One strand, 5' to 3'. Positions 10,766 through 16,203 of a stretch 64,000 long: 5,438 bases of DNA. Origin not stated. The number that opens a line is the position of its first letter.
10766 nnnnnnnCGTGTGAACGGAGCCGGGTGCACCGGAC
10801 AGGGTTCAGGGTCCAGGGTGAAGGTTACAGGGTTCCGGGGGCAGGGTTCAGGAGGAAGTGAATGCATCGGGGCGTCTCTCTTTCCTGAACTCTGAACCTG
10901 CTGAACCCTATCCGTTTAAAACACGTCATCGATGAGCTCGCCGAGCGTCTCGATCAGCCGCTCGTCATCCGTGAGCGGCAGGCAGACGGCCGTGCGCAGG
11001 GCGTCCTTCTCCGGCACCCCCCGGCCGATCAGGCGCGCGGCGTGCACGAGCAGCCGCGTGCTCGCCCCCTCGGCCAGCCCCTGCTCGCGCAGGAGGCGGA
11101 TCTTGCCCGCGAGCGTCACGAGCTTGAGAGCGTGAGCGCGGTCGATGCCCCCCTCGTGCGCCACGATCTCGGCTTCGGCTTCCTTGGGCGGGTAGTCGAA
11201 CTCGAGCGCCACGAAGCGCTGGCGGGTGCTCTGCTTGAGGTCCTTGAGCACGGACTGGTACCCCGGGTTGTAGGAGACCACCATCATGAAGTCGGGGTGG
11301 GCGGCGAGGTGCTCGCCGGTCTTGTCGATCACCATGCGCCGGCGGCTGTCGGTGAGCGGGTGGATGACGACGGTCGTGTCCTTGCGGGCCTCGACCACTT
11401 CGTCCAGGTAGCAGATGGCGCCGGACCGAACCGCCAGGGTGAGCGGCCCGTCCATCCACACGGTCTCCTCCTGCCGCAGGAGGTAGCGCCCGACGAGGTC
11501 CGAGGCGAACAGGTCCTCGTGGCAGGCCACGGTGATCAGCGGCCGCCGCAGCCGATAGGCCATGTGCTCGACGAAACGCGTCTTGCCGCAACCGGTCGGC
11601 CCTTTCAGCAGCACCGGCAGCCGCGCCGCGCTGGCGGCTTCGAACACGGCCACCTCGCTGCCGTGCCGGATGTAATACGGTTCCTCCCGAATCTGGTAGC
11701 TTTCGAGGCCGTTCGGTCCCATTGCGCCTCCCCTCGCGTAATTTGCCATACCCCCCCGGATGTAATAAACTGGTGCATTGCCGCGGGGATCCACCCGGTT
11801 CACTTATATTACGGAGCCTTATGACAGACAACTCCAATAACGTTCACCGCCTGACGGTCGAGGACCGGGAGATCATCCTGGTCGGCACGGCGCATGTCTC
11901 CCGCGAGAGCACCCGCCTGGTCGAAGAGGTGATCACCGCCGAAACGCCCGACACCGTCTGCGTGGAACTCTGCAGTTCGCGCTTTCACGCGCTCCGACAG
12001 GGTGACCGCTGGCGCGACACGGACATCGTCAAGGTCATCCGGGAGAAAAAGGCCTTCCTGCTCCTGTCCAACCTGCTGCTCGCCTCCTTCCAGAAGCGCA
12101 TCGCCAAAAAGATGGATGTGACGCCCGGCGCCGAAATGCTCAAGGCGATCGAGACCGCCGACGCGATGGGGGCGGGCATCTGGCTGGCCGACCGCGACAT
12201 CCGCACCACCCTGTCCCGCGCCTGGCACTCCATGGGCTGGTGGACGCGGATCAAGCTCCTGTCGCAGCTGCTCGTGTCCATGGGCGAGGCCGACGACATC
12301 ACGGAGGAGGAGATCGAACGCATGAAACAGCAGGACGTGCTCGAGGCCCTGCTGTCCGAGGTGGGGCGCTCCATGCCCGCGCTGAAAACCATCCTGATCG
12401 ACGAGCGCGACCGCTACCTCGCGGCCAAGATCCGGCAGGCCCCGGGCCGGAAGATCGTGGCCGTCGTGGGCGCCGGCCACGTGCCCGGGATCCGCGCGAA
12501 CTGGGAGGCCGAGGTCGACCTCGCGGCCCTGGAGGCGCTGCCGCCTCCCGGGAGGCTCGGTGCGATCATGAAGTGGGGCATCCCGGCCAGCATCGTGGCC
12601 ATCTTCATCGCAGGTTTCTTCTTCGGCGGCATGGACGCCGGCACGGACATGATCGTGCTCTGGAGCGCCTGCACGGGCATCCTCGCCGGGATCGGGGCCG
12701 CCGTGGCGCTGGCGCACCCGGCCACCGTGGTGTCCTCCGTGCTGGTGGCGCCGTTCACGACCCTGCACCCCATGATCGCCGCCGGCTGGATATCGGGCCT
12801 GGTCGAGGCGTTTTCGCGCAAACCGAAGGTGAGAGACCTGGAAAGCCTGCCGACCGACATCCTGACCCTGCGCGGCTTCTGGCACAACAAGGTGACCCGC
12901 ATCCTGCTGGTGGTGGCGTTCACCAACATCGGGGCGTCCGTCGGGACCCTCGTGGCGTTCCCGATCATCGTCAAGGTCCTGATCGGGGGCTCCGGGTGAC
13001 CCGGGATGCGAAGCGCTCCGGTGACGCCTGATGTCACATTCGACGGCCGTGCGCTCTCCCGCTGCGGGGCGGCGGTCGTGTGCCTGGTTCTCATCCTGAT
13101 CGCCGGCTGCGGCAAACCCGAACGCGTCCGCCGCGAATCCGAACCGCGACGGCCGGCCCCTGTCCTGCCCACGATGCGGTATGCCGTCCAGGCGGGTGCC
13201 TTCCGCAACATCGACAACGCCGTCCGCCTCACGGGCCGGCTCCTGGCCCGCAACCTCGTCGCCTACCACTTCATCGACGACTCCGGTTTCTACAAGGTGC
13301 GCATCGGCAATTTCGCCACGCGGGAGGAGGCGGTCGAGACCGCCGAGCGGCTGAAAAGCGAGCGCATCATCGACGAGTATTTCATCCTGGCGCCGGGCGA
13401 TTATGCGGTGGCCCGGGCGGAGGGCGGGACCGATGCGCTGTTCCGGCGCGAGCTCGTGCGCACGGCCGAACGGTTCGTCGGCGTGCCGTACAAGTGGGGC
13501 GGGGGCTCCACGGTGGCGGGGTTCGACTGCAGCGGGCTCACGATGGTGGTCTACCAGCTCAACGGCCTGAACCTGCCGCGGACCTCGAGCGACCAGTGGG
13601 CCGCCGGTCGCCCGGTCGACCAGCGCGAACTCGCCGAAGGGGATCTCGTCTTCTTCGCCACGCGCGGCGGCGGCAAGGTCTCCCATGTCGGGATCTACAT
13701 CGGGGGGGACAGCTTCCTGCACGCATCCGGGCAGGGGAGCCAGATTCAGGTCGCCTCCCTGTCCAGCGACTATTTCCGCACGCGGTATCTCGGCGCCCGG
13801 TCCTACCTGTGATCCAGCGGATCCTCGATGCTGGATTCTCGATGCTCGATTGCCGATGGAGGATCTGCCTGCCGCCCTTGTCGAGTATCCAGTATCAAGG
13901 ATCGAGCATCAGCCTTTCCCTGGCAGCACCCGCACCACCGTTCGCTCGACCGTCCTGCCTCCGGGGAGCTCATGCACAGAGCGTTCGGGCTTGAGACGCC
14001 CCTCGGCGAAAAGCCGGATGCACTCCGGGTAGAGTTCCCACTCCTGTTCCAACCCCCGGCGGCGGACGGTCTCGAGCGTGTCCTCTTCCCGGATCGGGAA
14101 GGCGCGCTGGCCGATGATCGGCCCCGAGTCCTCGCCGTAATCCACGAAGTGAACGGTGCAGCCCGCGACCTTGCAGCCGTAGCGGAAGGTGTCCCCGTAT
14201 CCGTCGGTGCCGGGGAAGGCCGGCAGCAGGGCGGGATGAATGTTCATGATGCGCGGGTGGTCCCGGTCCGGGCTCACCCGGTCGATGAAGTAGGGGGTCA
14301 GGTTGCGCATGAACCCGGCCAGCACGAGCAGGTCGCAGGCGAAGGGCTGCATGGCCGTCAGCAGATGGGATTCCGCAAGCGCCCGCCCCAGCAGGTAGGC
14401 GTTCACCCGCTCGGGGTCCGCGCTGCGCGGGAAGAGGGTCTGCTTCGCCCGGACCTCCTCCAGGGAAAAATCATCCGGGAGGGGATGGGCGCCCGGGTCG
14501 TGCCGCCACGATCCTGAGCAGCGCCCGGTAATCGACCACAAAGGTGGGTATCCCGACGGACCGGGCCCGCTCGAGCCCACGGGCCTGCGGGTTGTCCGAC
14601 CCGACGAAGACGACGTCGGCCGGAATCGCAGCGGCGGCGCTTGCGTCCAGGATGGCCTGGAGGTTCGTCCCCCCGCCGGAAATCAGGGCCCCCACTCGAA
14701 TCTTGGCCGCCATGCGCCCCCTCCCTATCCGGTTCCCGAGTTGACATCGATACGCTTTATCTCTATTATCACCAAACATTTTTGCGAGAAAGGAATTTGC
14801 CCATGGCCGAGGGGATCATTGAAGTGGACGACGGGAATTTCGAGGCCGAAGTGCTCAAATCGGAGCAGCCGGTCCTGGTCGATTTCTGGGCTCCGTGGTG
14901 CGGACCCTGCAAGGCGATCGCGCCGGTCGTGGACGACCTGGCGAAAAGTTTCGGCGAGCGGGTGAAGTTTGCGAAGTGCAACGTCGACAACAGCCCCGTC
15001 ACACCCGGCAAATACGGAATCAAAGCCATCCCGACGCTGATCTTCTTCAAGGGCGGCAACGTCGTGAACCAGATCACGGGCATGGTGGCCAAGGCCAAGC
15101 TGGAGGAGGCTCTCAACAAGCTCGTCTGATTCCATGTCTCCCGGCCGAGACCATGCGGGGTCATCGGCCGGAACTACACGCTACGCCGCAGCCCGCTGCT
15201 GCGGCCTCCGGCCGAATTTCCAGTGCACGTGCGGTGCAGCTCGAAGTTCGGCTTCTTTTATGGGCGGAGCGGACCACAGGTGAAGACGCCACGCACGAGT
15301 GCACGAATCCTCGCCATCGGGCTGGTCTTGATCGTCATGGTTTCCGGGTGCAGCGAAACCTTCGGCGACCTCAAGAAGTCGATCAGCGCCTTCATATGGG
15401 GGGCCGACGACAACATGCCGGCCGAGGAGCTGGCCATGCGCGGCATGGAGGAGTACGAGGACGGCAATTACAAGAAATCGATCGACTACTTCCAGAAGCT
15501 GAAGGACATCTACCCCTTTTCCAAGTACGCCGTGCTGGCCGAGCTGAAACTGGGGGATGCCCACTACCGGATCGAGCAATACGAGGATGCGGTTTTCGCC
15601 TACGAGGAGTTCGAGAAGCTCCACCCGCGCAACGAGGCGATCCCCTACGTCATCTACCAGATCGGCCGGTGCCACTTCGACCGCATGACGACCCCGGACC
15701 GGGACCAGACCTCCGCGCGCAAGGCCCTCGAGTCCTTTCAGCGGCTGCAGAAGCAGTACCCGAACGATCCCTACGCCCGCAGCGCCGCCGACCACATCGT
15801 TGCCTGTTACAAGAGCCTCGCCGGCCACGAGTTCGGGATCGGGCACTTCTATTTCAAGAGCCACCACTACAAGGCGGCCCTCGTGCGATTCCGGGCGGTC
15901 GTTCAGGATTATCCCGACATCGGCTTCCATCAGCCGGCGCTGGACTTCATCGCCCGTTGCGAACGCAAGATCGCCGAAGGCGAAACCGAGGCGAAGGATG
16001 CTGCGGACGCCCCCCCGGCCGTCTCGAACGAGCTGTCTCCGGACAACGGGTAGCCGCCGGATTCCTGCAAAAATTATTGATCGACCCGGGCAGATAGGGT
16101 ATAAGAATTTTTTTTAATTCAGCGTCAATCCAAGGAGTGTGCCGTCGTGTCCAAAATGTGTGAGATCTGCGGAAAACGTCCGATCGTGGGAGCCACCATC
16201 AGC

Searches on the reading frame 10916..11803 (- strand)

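Call 42: search_protein_families(library=pfam, proteins=[window:10916-11803:-], max_evalue=0.00001)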
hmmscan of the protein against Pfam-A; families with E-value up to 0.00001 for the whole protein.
window:10916-11803:- (295 aa): 2 families
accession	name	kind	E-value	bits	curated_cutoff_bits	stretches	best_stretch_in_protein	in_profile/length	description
PF07728.20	AAA_5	-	1.6e-33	116.1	22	1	63-197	1-139/139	AAA domain (dynein-related subfamily)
PF08406.16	CbbQ_C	-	1.2e-28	99.5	20.6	1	210-293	1-84/85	CbbQ/NirQ/NorQ C-terminal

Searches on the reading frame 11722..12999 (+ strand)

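Call 42: search_protein_families(library=pfam, proteins=[window:11722-12999:+], max_evalue=0.00001)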
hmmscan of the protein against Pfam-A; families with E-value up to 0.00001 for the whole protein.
window:11722-12999:+ (425 aa): 1 family
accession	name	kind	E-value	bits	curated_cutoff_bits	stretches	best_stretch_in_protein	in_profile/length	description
PF01963.22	TraB_PrgY_gumN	-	2.3e-37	129.7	26.8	1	42-258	3-248/263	TraB/PrgY/gumN family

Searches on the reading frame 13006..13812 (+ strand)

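Call 42: search_protein_families(library=pfam, proteins=[window:13006-13812:+], max_evalue=0.00001)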
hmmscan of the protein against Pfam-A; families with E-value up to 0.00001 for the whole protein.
window:13006-13812:+ (268 aa): 2 families
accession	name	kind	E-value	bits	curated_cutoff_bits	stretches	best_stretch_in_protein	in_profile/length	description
PF00877.26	NLPC_P60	-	8.3e-32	109.7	23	1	159-265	1-104/105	NlpC/P60 family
PF05036.18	SPOR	-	1.5e-14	54.5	21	1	58-125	4-73/76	SPOR domain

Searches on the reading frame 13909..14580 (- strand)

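Call 42: search_protein_families(library=pfam, proteins=[window:13909-14580:-], max_evalue=0.00001)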
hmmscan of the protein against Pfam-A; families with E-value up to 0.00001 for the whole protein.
window:13909-14580:- (223 aa): 1 family
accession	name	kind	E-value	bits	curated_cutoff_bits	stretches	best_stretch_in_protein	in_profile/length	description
PF00551.24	Formyl_trans_N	-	4.9e-29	101.8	26.1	1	66-187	64-180/181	Formyl transferase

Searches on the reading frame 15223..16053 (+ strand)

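Call 42: search_protein_families(library=pfam, proteins=[window:15223-16053:+], max_evalue=0.00001)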
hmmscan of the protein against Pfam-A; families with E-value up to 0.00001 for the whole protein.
window:15223-16053:+ (276 aa): 6 families
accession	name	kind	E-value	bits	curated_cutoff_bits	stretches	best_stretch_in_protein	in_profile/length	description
PF13525.12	YfiO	-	5.7e-38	131.2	25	1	64-254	2-195/203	Outer membrane lipoprotein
PF13512.12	TPR_18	-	8.4e-15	55.6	21.9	1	67-190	10-143/145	Tetratricopeptide repeat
PF13174.12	TPR_6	-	2.3e-13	50.2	26.3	0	143-181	2-32/33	Tetratricopeptide repeat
PF07719.23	TPR_2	-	2.3e-12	46.4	27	0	67-98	1-32/34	Tetratricopeptide repeat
PF13428.12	TPR_14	-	1.8e-07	31.6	23.5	0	108-139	5-36/44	Tetratricopeptide repeat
PF13432.12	TPR_16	-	3.8e-06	27.7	32.7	0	108-137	1-30/65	Tetratricopeptide repeat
